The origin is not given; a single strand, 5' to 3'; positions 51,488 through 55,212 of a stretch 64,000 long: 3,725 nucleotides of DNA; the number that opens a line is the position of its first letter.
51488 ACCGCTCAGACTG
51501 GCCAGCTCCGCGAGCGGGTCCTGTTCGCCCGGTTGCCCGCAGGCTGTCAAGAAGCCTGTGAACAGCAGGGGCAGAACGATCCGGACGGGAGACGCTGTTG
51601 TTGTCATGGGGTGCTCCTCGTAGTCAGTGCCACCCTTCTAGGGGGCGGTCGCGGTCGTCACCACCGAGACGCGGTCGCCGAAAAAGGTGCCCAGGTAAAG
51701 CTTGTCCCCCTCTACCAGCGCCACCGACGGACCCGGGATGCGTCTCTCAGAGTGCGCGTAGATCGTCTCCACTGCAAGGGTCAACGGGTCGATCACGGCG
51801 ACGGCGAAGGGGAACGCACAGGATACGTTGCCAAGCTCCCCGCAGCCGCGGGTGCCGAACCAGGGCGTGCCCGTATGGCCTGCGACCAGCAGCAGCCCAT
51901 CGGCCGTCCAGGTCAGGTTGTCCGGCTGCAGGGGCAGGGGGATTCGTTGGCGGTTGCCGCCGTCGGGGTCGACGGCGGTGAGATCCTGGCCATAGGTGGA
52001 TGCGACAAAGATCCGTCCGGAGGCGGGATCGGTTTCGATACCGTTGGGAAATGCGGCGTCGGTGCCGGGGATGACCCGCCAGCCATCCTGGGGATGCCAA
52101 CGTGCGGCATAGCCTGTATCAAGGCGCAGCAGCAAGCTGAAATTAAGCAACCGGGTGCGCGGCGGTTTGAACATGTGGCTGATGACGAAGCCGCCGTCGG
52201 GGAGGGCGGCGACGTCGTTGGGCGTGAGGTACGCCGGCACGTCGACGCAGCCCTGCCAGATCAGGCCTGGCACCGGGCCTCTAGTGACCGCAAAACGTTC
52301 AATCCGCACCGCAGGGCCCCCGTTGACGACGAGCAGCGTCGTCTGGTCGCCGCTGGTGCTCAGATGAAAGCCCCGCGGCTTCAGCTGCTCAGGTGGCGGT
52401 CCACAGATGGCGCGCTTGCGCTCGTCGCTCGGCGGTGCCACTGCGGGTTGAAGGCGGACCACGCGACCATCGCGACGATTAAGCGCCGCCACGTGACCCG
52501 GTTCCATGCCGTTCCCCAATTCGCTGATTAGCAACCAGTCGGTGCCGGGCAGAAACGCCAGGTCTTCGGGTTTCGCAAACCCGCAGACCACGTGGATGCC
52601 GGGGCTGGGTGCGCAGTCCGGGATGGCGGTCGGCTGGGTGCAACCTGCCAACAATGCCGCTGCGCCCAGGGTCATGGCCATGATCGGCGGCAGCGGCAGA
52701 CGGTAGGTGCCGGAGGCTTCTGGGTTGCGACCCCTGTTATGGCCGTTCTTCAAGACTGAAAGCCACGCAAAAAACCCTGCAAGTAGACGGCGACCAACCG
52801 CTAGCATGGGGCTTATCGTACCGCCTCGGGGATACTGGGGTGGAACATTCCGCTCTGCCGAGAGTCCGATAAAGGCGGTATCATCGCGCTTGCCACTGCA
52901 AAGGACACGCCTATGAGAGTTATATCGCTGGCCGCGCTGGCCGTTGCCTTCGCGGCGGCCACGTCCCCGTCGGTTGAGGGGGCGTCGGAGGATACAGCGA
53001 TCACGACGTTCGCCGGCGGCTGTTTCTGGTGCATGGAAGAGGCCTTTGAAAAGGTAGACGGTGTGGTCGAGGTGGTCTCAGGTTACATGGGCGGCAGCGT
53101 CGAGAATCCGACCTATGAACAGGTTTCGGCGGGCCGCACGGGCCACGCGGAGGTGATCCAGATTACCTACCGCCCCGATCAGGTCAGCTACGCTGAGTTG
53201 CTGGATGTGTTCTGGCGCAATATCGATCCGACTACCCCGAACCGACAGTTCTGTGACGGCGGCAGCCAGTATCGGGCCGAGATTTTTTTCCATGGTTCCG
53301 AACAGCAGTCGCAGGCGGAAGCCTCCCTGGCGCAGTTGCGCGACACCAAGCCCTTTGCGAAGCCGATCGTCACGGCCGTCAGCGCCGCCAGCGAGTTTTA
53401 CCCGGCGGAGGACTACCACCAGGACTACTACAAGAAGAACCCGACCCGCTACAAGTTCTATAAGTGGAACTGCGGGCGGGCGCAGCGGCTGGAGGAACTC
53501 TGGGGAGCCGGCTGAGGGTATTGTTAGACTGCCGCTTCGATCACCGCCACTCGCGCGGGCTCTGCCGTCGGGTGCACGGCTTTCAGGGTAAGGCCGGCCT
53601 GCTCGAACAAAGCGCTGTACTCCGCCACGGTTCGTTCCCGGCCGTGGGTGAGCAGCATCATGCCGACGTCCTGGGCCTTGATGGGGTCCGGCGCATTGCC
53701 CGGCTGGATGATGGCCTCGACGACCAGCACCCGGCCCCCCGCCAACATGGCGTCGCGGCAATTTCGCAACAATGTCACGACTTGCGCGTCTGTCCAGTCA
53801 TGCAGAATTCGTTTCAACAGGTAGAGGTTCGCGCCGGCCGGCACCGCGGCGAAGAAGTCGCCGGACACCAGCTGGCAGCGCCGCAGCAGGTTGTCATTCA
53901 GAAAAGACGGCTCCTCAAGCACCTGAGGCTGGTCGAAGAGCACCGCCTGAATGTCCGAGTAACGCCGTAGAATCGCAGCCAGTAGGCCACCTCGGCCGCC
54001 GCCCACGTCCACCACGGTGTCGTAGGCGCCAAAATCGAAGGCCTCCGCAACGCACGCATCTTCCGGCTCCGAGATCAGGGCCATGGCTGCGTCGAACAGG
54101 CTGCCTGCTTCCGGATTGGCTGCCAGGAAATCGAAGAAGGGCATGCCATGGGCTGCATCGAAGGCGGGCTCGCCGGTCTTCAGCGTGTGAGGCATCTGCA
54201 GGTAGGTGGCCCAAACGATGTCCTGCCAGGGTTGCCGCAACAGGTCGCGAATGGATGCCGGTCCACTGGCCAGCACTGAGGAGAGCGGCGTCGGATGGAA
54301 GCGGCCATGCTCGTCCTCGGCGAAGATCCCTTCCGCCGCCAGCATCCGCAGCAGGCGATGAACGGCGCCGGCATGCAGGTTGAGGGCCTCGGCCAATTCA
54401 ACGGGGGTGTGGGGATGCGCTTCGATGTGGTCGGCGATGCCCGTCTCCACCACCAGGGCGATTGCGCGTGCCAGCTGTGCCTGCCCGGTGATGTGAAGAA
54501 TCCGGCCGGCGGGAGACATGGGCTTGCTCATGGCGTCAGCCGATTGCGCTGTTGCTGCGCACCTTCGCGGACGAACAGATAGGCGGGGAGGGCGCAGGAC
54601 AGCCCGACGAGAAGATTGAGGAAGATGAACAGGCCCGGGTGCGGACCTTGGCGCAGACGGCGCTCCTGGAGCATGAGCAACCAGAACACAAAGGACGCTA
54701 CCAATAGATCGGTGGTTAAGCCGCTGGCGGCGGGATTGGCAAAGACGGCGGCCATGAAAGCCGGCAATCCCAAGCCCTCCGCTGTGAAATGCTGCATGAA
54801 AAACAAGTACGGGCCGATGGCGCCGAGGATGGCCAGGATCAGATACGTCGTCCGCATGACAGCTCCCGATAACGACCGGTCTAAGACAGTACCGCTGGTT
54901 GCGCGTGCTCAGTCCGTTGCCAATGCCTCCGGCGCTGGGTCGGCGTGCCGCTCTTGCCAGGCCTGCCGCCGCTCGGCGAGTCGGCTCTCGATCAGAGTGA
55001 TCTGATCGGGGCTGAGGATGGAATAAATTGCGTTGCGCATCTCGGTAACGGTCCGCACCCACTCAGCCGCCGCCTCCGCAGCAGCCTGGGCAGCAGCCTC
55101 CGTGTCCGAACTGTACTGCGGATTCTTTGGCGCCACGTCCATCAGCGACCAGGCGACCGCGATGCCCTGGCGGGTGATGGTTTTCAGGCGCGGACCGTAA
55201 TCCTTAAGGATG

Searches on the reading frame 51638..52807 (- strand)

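Call 18: search_protein_families(library=pfam, proteins=[window:51638-52807:-], max_evalue=0.00001)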
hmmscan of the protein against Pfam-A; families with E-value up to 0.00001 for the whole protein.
window:51638-52807:- (389 aa): 0 families

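Call 67: search_protein_families(library=pfam, proteins=[window:51638-52807:-], max_evalue=0.01)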
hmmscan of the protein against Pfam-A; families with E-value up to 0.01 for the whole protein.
window:51638-52807:- (389 aa): 1 family
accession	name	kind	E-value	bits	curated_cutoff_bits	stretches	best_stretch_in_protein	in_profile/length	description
PF08450.18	SGL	-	0.004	17.2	26.3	0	193-308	85-199/246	SMP-30/Gluconolactonase/LRE-like region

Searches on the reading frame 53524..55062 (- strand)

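Call 18: search_protein_families(library=pfam, proteins=[window:53524-55062:-], max_evalue=0.00001)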
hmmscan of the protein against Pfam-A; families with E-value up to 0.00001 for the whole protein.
window:53524-55062:- (512 aa): 2 families
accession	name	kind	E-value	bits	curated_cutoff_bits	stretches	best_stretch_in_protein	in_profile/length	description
PF00891.24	Methyltransf_2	-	1.3e-44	152.5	22.3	1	294-491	8-209/210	O-methyltransferase domain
PF08100.18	Dimerisation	-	1.6e-09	37.9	25.6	1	195-265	16-91/93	O-methyltransferase dimerisation domain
